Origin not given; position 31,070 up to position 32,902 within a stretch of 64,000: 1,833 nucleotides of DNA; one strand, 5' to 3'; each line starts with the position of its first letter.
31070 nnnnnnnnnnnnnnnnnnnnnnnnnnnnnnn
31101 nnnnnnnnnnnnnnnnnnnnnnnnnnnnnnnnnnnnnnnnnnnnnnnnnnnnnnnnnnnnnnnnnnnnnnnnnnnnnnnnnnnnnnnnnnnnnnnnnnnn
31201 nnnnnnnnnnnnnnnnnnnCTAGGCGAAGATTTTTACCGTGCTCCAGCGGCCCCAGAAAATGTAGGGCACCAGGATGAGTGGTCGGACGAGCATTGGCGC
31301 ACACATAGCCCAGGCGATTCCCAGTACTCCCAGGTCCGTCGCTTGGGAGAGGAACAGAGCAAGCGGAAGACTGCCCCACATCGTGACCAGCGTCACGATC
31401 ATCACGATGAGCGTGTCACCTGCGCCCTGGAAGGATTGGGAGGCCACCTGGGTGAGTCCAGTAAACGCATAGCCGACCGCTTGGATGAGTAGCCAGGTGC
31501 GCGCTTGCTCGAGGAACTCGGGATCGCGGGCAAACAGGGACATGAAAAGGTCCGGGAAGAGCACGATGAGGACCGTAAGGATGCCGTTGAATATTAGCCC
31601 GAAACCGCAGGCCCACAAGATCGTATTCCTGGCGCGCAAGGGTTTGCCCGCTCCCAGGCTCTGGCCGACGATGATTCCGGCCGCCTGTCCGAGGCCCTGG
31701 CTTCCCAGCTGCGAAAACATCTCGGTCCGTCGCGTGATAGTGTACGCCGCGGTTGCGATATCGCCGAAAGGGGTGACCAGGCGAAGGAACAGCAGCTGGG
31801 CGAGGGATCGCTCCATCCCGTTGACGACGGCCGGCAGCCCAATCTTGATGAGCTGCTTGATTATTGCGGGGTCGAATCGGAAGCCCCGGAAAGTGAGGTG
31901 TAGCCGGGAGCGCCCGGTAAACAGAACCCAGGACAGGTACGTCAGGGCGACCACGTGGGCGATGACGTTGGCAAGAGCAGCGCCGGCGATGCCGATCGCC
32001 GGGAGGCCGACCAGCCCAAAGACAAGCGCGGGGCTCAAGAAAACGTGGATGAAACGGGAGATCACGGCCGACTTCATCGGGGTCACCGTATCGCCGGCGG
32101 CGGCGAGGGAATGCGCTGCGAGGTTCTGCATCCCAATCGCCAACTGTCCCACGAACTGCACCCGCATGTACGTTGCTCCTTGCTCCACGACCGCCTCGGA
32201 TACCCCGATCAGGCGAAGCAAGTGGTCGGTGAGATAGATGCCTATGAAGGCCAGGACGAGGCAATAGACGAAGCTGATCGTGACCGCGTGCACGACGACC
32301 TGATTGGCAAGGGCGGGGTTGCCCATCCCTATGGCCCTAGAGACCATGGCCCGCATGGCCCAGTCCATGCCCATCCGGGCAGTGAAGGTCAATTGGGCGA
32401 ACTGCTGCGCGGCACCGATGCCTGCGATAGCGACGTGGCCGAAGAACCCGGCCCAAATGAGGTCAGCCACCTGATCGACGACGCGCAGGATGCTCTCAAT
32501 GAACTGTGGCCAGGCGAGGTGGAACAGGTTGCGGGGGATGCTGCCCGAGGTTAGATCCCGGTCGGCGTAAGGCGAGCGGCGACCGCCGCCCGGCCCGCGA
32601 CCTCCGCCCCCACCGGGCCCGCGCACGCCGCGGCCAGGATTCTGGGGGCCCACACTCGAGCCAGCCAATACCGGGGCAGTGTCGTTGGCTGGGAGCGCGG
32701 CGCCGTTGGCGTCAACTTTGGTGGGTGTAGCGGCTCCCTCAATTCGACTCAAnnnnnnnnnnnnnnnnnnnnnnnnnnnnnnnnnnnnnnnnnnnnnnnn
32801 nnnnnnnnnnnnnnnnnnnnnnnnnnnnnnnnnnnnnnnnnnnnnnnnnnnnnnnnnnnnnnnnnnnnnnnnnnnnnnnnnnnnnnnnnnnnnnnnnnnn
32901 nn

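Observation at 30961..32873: Two diverged MATE paralogues keep the same promoter and a 6-codon upstream ORF (MYEMNV) that overlaps the efflux-gene start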

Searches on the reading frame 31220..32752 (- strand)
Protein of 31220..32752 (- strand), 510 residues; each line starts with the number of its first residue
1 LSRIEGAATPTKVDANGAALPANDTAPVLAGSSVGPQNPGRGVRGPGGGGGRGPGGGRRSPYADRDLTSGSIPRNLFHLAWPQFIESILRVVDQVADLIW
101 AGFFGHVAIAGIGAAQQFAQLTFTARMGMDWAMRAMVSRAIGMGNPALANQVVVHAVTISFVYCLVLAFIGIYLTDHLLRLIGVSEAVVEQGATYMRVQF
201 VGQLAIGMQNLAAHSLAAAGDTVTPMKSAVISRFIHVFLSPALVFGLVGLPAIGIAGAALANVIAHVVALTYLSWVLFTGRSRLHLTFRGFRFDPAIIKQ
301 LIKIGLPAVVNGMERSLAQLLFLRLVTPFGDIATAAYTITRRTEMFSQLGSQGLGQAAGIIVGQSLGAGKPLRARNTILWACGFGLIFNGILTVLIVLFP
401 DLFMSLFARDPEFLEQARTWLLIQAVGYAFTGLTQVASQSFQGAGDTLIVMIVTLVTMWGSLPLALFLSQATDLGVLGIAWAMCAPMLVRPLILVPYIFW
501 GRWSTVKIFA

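Call 10: search_protein_families(library=pfam, proteins=[window:31220-32752:-])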
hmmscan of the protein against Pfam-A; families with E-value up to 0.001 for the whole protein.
window:31220-32752:- (510 aa): 1 family
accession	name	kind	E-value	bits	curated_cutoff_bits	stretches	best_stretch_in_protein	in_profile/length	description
PF01554.23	MatE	-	1.1e-50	171.9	24.9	2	310-464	4-158/161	MatE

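Call 11: find_related_loci(query=window:31220-32752:-, collection=genome_contigs, flank=3000)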
Query window:31220-32752:- (510 aa) in genome_contigs; peptide patterns used: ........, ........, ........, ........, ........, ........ (x = any residue, [..] = any of these).
166 stretches matched a pattern, but none encodes a relative of the query by tblastn (E <= 1e-3).

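Call 12: find_homologous_proteins(query=window:31220-32752:-, max_evalue=1e-20)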
Query window:31220-32752:- (510 aa): 234 proteins with E <= 1e-20 among 8000 candidates; the best 120 are listed.
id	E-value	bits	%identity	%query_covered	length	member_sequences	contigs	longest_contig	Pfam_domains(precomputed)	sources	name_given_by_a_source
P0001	0.0e+0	1113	100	100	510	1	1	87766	PF01554.24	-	-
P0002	1.2e-256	870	86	87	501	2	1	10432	PF01554.24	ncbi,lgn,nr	ncbi:MAG: MATE family efflux transporter [Chloroflexi bacterium]|nr:MATE family efflux transporter [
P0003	3.2e-255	866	82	90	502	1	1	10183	PF01554.24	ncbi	-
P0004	1.6e-249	847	84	88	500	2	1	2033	PF01554.24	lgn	-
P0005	1.3e-198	679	67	88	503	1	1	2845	PF01554.24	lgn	-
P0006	1.4e-196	672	65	88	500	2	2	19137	PF01554.24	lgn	-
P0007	2.9e-196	671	66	88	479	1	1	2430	PF01554.24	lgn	-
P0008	1.6e-195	669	67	88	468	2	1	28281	PF01554.24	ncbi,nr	ncbi:MAG: MATE family efflux transporter [Chloroflexi bacterium]|nr:MATE family efflux transporter [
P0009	3.3e-184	631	59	98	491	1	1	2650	PF01554.24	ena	-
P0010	1.3e-182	626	63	88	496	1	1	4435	PF01554.24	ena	-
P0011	6.5e-181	620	62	89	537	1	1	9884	PF01554.24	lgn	-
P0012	2.5e-179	615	63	88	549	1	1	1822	PF01554.24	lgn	-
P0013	2.9e-177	608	61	88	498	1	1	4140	PF01554.24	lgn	-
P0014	1.3e-174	600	60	88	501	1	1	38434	PF01554.24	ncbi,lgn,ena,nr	ncbi:MAG: MATE family efflux transporter [Chloroflexi bacterium]|nr:MATE family efflux transporter [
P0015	1.7e-173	596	59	88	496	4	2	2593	PF01554.24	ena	-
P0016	4.2e-171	588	58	96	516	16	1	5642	PF01554.24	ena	-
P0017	1.1e-168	580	59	88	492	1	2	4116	PF01554.24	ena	-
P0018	2.8e-168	579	57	88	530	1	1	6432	PF01554.24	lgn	-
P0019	2.5e-166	572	57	96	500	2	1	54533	PF01554.24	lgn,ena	-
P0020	1.2e-165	570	59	88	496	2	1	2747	PF01554.24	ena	-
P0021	8.6e-165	567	58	90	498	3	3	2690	PF01554.24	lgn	-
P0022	1.1e-164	567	56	93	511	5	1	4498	PF01554.24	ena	-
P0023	5.1e-164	565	61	85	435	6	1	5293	PF01554.24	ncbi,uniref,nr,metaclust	ncbi:MAG: hypothetical protein A3F84_23715 [Candidatus Handelsmanbacteria bacterium RIFCSPLOWO2_12_F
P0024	1.5e-163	563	55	90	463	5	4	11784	PF01554.24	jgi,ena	-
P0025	9.7e-163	560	53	100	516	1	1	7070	PF01554.24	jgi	jgi:putative MATE family efflux protein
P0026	1.1e-162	560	59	88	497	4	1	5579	PF01554.24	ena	-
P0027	3.7e-162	559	56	89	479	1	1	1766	PF01554.24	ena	-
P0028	4.0e-161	555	54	88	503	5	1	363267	PF01554.24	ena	-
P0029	6.1e-161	555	54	96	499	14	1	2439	PF01554.24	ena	-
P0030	2.5e-160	552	56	90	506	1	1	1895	PF01554.24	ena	-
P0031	2.8e-160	552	55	88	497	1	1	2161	PF01554.24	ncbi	-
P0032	4.4e-160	552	56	89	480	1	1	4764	PF01554.24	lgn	-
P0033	1.1e-159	550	56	88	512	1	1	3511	PF01554.24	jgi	jgi:putative MATE family efflux protein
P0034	2.4e-159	549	56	92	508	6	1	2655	PF01554.24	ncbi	-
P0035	5.5e-159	548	54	96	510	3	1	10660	PF01554.24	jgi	jgi:putative MATE family efflux protein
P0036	7.0e-159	548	56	89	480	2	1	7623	PF01554.24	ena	-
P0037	1.2e-158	547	56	93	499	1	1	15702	PF01554.24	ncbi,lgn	-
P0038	3.8e-158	545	61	83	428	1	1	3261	PF01554.24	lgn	-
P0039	3.4e-157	542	54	88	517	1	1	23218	PF01554.24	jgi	jgi:putative MATE family efflux protein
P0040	4.8e-157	542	55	88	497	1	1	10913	PF01554.24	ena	-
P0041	5.2e-157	542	56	88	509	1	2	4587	PF01554.24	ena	-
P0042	1.2e-156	540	55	89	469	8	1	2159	PF01554.24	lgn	-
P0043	2.0e-156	540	56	88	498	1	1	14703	PF01554.24,PF03023.20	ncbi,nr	ncbi:MAG: hypothetical protein HW416_1029 [Chloroflexi bacterium]|nr:hypothetical protein [Chlorofle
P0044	2.8e-156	539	49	98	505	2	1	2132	PF01554.24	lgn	-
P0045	5.6e-156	538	53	97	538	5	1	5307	PF01554.24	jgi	-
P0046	8.1e-156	538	55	88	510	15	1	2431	PF01554.24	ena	-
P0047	1.0e-155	537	56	90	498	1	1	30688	PF01554.24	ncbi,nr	ncbi:MAG: efflux family protein [Chloroflexi bacterium]|nr:efflux family protein [Chloroflexota bact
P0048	2.7e-155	536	53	88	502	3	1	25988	PF01554.24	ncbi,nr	ncbi:MATE family efflux transporter [SAR202 cluster bacterium AC-647-N09_OGT_505m]|nr:MATE family ef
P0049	2.7e-155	536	55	88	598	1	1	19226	PF01554.24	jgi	jgi:putative MATE family efflux protein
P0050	3.7e-155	535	56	87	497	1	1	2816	PF01554.24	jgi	jgi:putative MATE family efflux protein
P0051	8.4e-155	534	54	88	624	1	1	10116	PF00226.37,PF01554.24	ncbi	-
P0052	9.6e-155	534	55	89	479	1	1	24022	PF01554.24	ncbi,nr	ncbi:MAG: efflux family protein [Dehalococcoidia bacterium]|nr:efflux family protein [Dehalococcoidi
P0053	1.4e-154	534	54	89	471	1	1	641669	PF01554.24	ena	-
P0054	2.0e-154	533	53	89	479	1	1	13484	PF01554.24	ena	-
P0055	4.0e-154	532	54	87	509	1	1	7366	PF01554.24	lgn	-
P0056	4.3e-154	532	55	91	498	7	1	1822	PF01554.24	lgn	-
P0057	2.1e-153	530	55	88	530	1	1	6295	PF01554.24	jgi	jgi:putative MATE family efflux protein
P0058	1.1e-152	527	51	89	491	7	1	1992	PF01554.24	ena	-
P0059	1.5e-152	527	55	87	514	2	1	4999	PF01554.24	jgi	jgi:putative MATE family efflux protein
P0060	1.5e-152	527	53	93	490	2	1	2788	PF01554.24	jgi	jgi:putative MATE family efflux protein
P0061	4.0e-152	525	51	98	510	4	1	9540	PF01554.24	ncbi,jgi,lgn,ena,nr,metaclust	ncbi:MAG: hypothetical protein A2Y60_04660 [Chloroflexi bacterium RBG_13_54_9]|nr:MAG: hypothetical 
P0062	1.8e-151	523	56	87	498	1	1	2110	PF01554.24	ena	-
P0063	4.6e-151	522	54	92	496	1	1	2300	PF01554.24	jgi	jgi:putative MATE family efflux protein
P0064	2.6e-150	519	53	87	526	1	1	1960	PF01554.24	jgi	jgi:putative MATE family efflux protein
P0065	1.3e-149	517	55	86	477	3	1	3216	PF01554.24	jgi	jgi:putative MATE family efflux protein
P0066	3.8e-149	516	55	88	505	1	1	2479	PF01554.24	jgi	jgi:putative MATE family efflux protein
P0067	4.1e-149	516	53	88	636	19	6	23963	PF00226.37,PF01554.24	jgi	-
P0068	9.6e-149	514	54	89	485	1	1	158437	PF01554.24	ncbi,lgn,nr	ncbi:MAG: MATE family efflux transporter [Dehalococcoidia bacterium]|nr:MATE family efflux transport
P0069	1.2e-148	514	54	86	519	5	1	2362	PF01554.24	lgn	-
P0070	3.4e-148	512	55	86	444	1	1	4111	PF01554.24,PF03023.20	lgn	-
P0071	6.2e-148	512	52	88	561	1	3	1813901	PF01554.24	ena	-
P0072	1.2e-146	507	54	87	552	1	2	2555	PF01554.24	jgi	jgi:putative MATE family efflux protein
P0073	1.4e-144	501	51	91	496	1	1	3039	PF01554.24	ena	-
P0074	3.5e-144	499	54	90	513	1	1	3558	PF01554.24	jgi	jgi:putative MATE family efflux protein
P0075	4.1e-144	499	53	87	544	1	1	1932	PF01554.24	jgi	jgi:putative MATE family efflux protein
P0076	6.3e-144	498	52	87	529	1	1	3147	PF01554.24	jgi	jgi:putative MATE family efflux protein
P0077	9.2e-144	498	51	88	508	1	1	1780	PF01554.24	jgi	jgi:putative MATE family efflux protein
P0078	1.5e-143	497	50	98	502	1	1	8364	PF01554.24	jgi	jgi:putative MATE family efflux protein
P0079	1.1e-142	494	55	81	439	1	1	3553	PF01554.24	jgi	jgi:putative MATE family efflux protein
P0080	2.2e-140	487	51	88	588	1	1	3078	PF01554.24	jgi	jgi:putative MATE family efflux protein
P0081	1.9e-139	484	50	94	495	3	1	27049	PF01554.24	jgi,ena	-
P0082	1.9e-138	480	51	88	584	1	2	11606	PF01554.24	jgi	jgi:putative MATE family efflux protein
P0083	2.2e-137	477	51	88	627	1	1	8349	PF00226.37,PF01554.24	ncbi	-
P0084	6.3e-137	475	53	85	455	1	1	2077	PF01554.24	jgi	jgi:putative MATE family efflux protein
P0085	2.0e-136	474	55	83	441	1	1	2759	PF01554.24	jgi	jgi:putative MATE family efflux protein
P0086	3.2e-135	470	52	81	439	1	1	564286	PF01554.24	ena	-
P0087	5.0e-135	469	56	81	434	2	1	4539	PF01554.24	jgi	jgi:putative MATE family efflux protein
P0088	5.2e-135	469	48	88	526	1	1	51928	PF01554.24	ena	-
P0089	2.3e-134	467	49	87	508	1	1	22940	PF01554.24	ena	-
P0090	5.9e-134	466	54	83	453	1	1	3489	PF01554.24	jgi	jgi:putative MATE family efflux protein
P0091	1.2e-132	461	50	87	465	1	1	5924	PF01554.24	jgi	jgi:putative MATE family efflux protein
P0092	1.8e-132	461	53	85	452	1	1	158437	PF01554.24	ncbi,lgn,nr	ncbi:MAG: MATE family efflux transporter [Dehalococcoidia bacterium]|nr:MATE family efflux transport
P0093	2.0e-132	460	50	89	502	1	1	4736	PF01554.24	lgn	-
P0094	3.0e-132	460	50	88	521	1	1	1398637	PF01554.24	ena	-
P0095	1.2e-131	458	49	87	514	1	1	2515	PF01554.24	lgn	-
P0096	2.3e-131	457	50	89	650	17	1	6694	PF00226.37,PF01554.24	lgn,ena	-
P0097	2.9e-131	457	51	88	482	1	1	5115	PF01554.24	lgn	-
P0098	8.7e-131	455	52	82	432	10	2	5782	PF01554.24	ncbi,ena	-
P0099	2.3e-130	454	53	81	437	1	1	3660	PF01554.24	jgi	jgi:putative MATE family efflux protein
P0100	3.3e-130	453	50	90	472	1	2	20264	PF01554.24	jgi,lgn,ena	-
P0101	4.0e-130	453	54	82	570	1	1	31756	PF01554.24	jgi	jgi:putative MATE family efflux protein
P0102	5.4e-130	452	50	87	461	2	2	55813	PF01554.24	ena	-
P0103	6.2e-130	452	47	97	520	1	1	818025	PF01554.24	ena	-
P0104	7.1e-130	452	48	88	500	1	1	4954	PF01554.24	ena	-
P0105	8.5e-130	452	45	100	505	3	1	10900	PF01554.24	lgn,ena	-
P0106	1.1e-129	451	53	83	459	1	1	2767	PF01554.24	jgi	jgi:putative MATE family efflux protein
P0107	9.7e-129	448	58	73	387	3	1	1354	PF01554.24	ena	-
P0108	9.8e-129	448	48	87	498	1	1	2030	PF01554.24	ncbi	-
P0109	1.0e-128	448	48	89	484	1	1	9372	PF01554.24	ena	-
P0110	2.0e-128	447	48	97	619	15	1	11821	PF00226.37,PF01554.24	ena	-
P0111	2.9e-128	447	48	89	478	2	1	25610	PF01554.24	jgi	jgi:putative MATE family efflux protein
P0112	6.6e-128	446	52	83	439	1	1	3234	PF01554.24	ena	-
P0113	6.9e-128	446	48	90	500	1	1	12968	PF01554.24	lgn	-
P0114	7.0e-128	445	48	90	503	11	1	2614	PF01554.24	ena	-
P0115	8.8e-128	445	49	87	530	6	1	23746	PF01554.24,PF03023.20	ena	-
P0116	9.3e-128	445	45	99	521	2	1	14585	PF01554.24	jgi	jgi:putative MATE family efflux protein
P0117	1.4e-127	444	58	73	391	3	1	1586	PF01554.24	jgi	jgi:putative MATE family efflux protein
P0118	1.7e-126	441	49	87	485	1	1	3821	PF01554.24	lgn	-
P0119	1.8e-126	441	46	98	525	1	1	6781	PF01554.24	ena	-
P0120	3.9e-126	440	48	87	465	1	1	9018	PF01554.24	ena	-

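Call 14: find_encoding_contigs(protein=P0002, flank=4000, max_places=3)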
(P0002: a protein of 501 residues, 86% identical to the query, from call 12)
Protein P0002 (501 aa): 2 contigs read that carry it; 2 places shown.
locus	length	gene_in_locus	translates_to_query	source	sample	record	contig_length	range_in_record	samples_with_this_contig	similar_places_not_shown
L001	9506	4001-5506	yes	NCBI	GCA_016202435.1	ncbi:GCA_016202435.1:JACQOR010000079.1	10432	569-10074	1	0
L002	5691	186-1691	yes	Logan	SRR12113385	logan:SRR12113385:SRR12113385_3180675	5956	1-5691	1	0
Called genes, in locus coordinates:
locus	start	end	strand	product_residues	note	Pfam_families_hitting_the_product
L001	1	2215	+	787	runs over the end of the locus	PF01315:Ald_Xan_dh_C, PF02738:MoCoBD_1, PF20256:MoCoBD_2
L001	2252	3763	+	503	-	PF20695:UbiD_N (weak), PF01977:UbiD, PF20696:UbiD_C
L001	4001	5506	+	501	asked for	PF01554:MatE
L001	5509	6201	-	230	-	PF04402:SIMPL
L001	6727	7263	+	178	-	PF00027:cNMP_binding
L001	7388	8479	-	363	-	PF16317:Glyco_hydro_99, PF03659:Glyco_hydro_71, PF14307:Glyco_tran_WbsX (weak)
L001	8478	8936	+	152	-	-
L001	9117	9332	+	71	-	PF10262:Rdx (weak)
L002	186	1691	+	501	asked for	PF01554:MatE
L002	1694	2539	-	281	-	PF04402:SIMPL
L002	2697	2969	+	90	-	-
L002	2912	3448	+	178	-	PF00027:cNMP_binding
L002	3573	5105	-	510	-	-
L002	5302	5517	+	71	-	PF10262:Rdx (weak)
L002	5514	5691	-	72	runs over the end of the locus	-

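Call 15: find_encoding_contigs(protein=P0003, flank=4000, max_places=3)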
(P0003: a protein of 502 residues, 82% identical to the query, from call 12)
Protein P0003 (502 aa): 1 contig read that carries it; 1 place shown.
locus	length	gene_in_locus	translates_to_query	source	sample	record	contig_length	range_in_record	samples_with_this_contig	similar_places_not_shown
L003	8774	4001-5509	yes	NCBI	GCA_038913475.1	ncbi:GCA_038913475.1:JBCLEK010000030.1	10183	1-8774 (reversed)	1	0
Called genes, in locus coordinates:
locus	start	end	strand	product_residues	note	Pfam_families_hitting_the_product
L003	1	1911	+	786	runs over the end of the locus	PF01315:Ald_Xan_dh_C, PF02738:MoCoBD_1, PF20256:MoCoBD_2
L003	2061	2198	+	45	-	-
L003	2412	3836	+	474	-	PF20695:UbiD_N (weak), PF01977:UbiD, PF20696:UbiD_C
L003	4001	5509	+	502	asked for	PF01554:MatE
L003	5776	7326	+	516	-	PF20250:FapA_N, PF03961:FapA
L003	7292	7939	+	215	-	-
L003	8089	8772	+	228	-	?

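Call 16: find_encoding_contigs(protein=P0004, flank=4000, max_places=3)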
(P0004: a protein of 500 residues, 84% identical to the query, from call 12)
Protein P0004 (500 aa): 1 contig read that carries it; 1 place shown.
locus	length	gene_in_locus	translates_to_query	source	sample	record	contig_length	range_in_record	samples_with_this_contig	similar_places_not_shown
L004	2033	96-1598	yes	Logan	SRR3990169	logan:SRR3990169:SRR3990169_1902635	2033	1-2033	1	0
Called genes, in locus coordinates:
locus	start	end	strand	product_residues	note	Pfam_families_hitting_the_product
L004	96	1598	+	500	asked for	PF01554:MatE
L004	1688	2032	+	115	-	?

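Call 27: find_related_loci(query=A2, collection=genome_contigs, flank=3000)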
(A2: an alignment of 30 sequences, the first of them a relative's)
Query A2 (510 aa) in genome_contigs; peptide patterns used: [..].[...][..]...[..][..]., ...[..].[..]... (x = any residue, [..] = any of these).
409 stretches matched a pattern; 316 encode a relative of the query (tblastn E <= 1e-3); the best 80 are kept; 80 distinct loci.
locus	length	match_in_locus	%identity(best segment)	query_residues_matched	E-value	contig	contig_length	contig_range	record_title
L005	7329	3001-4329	86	67-509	0e+0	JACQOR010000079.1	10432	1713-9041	MAG: Chloroflexi bacterium isolate NC_groundwater_1286_Ag_S-0.2um_65_57 S_p2_S4_coassembly_k141_2980494, whole genome sh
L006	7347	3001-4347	67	62-509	0e+0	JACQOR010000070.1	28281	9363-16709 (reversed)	MAG: Chloroflexi bacterium isolate NC_groundwater_1286_Ag_S-0.2um_65_57 S_p2_S4_coassembly_k141_2653977, whole genome sh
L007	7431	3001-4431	61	47-509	0e+0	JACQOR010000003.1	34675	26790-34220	MAG: Chloroflexi bacterium isolate NC_groundwater_1286_Ag_S-0.2um_65_57 S_p2_S4_coassembly_k141_217655, whole genome sho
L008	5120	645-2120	58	21-509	3e-176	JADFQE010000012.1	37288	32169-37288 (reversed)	MAG: Chloroflexota bacterium isolate B78T1L10 B78T1L10_NODE1142, whole genome shotgun sequence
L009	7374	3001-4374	55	53-509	1e-170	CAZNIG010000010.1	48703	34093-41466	MAG TPA_asm: uncultured Dehalococcoidia bacterium isolate SRP092796_co1_734 genome assembly, contig: k141_293832, whole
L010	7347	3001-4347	54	62-509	2e-159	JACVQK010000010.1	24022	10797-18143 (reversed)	MAG: Dehalococcoidia bacterium isolate B4_bin.23 scaffold_224, whole genome shotgun sequence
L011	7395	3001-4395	56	47-510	2e-158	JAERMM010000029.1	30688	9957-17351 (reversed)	MAG: Chloroflexota bacterium isolate CoA_1_bin.38 scaffold_1272, whole genome shotgun sequence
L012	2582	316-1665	55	62-509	1e-168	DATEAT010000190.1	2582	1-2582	MAG TPA_asm: Anaerolineales bacterium isolate SMAG_U8225 k141_3505764, whole genome shotgun sequence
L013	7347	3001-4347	54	62-509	7e-157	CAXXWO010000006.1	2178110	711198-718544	MAG: Dehalococcoidia bacterium isolate 204de4e1-c287-45d7-aaf3-804ba6232c2e genome assembly, contig: contig_6, whole gen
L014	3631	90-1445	54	60-510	3e-157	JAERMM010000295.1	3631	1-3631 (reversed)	MAG: Chloroflexota bacterium isolate CoA_1_bin.38 scaffold_28369, whole genome shotgun sequence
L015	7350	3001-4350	53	62-509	9e-150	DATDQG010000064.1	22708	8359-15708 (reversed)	MAG TPA_asm: Dehalococcoidia bacterium isolate SMAG_U7941 k141_2452147, whole genome shotgun sequence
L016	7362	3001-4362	54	58-510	2e-144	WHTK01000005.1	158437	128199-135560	MAG: Dehalococcoidia bacterium isolate Dino_bin34 NODE_68_length_158437_cov_2.76221, whole genome shotgun sequence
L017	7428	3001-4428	52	36-510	3e-137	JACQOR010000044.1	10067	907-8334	MAG: Chloroflexi bacterium isolate NC_groundwater_1286_Ag_S-0.2um_65_57 S_p2_S4_coassembly_k141_1901699, whole genome sh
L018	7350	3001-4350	48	62-508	3e-132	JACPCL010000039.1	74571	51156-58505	MAG: Chloroflexi bacterium isolate NC_groundwater_282_Ag_S-0.65um_62_13 S6_GD2017_2_S65_scaffold_306, whole genome shotg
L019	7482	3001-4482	46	32-508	5e-132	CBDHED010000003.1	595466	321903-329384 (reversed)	MAG: Dehalococcoidia bacterium isolate a564f895-d268-4ede-b5bb-8ec45e4dc2fc genome assembly, contig: contig_3, whole gen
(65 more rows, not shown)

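Call 38: find_encoding_contigs(protein=P0009, flank=1500, max_places=2)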
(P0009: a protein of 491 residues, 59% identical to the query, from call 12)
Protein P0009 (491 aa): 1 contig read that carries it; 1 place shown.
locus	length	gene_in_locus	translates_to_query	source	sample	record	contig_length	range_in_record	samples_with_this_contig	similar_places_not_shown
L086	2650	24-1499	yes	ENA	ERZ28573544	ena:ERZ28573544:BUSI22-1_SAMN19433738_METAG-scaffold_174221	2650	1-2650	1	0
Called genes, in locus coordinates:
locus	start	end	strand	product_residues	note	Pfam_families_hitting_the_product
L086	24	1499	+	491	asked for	PF01554:MatE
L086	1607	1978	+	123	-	-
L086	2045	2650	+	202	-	?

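Call 39: find_encoding_contigs(protein=P0013, flank=1500, max_places=2)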
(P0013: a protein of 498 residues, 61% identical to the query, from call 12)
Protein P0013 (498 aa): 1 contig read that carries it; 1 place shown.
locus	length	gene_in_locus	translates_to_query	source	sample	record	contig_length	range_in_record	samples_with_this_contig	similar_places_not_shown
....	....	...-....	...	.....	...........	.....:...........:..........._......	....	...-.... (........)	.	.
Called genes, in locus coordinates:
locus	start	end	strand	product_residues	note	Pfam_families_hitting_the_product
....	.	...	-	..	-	?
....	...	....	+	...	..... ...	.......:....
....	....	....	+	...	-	-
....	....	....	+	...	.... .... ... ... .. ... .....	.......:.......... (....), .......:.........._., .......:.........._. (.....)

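Call 40: find_encoding_contigs(protein=P0006, flank=1500, max_places=2)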
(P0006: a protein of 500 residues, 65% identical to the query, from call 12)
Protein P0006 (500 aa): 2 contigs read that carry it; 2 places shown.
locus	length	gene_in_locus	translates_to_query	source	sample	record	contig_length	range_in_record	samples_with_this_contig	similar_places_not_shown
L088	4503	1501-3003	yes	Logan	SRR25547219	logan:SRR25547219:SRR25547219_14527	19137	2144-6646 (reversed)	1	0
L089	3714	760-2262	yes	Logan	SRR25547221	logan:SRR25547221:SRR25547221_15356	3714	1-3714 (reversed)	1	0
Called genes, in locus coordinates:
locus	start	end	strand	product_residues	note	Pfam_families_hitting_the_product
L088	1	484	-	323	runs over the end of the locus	-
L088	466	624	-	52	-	-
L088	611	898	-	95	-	-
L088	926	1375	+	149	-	PF13474:SnoaL_3, PF14534:DUF4440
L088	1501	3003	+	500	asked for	PF01554:MatE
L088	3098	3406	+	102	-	PF19812:DUF6295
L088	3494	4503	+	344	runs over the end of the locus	PF02900:LigB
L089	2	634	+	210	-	?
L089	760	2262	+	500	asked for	PF01554:MatE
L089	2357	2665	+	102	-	PF19812:DUF6295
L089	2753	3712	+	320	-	?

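Call 57: find_encoding_contigs(protein=P0005, flank=1200, max_places=2)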
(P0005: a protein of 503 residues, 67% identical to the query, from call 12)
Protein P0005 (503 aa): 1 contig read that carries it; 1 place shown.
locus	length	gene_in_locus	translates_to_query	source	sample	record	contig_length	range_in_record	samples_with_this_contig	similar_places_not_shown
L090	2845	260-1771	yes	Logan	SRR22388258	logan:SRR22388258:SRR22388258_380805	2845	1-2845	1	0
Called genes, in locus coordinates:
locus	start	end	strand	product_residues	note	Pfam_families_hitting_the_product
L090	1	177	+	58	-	?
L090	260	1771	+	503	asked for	PF01554:MatE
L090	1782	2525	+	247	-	PF01738:DLH, PF08840:BAAT_C (faint)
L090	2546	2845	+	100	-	?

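Call 58: find_encoding_contigs(protein=P0007, flank=1200, max_places=2)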
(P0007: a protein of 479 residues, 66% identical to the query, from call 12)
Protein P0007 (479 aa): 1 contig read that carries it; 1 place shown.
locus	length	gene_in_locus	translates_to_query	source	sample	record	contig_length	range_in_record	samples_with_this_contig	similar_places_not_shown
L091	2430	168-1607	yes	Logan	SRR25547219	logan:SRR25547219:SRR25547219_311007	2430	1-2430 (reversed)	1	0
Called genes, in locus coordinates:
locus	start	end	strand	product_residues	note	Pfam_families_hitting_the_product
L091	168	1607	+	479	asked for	PF01554:MatE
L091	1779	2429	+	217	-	?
